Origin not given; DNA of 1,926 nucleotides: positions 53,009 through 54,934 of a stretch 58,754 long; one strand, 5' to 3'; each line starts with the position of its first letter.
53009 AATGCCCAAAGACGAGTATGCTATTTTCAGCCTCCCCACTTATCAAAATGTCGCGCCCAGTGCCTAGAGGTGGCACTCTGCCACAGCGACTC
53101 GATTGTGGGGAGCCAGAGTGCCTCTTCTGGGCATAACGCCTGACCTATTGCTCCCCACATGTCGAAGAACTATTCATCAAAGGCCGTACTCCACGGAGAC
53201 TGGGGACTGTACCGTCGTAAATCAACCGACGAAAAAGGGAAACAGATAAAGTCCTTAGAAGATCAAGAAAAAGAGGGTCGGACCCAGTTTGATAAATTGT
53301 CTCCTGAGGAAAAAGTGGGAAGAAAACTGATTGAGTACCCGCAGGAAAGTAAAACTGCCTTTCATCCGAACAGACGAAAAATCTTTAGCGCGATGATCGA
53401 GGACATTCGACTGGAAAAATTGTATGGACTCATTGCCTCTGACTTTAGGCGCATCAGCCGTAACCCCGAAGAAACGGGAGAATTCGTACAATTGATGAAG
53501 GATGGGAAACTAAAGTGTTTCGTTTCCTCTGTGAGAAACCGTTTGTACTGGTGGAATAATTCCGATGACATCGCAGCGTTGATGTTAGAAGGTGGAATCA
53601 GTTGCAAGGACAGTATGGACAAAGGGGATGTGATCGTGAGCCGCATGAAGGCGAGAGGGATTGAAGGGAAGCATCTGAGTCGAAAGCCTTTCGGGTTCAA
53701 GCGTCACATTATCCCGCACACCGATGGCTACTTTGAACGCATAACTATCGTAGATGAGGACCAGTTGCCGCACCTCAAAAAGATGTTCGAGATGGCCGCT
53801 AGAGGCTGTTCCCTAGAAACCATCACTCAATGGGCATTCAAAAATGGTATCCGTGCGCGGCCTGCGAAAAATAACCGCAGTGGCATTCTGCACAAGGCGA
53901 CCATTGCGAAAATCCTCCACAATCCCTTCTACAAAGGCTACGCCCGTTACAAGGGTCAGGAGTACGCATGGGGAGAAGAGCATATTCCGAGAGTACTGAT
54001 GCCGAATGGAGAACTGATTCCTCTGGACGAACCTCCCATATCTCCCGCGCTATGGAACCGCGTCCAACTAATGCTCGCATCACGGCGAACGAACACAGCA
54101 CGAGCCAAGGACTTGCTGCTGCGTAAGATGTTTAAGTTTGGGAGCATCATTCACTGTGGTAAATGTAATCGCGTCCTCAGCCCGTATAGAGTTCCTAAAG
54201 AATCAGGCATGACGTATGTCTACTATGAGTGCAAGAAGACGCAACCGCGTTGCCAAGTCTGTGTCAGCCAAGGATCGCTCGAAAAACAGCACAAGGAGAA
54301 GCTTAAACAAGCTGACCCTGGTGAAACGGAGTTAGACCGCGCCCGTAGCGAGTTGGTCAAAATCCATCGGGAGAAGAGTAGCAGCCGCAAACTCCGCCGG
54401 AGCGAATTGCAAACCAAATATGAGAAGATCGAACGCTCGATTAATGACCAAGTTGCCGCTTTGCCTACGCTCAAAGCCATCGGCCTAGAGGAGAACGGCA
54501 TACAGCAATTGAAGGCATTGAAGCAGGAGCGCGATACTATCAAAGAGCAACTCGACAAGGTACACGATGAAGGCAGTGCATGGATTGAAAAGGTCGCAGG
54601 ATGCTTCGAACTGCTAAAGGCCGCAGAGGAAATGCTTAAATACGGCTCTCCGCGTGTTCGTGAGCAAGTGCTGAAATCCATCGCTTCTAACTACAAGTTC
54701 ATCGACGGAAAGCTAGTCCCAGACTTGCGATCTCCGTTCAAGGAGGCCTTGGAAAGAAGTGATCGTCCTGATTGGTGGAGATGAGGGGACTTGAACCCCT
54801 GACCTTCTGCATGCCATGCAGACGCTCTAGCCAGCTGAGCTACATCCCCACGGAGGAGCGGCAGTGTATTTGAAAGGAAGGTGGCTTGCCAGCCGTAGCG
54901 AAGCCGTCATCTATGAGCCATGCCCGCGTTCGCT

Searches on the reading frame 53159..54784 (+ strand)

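Call 20: search_protein_families(library=pfam, proteins=[window:53159-54784:+], max_evalue=0.001)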
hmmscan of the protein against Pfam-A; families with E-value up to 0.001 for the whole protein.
window:53159-54784:+ (541 aa): 3 families
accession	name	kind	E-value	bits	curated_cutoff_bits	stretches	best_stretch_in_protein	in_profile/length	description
PF07508.19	Recombinase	-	3.3e-12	47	21.1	1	203-309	4-102/102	Recombinase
PF00239.26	Resolvase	-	7.3e-05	23.3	23.3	1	17-116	3-92/145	Resolvase, N terminal domain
PF23831.1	DUF7201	-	0.0009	19.4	27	0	377-464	49-136/142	Coiled-coil region of unknown function (DUF7201)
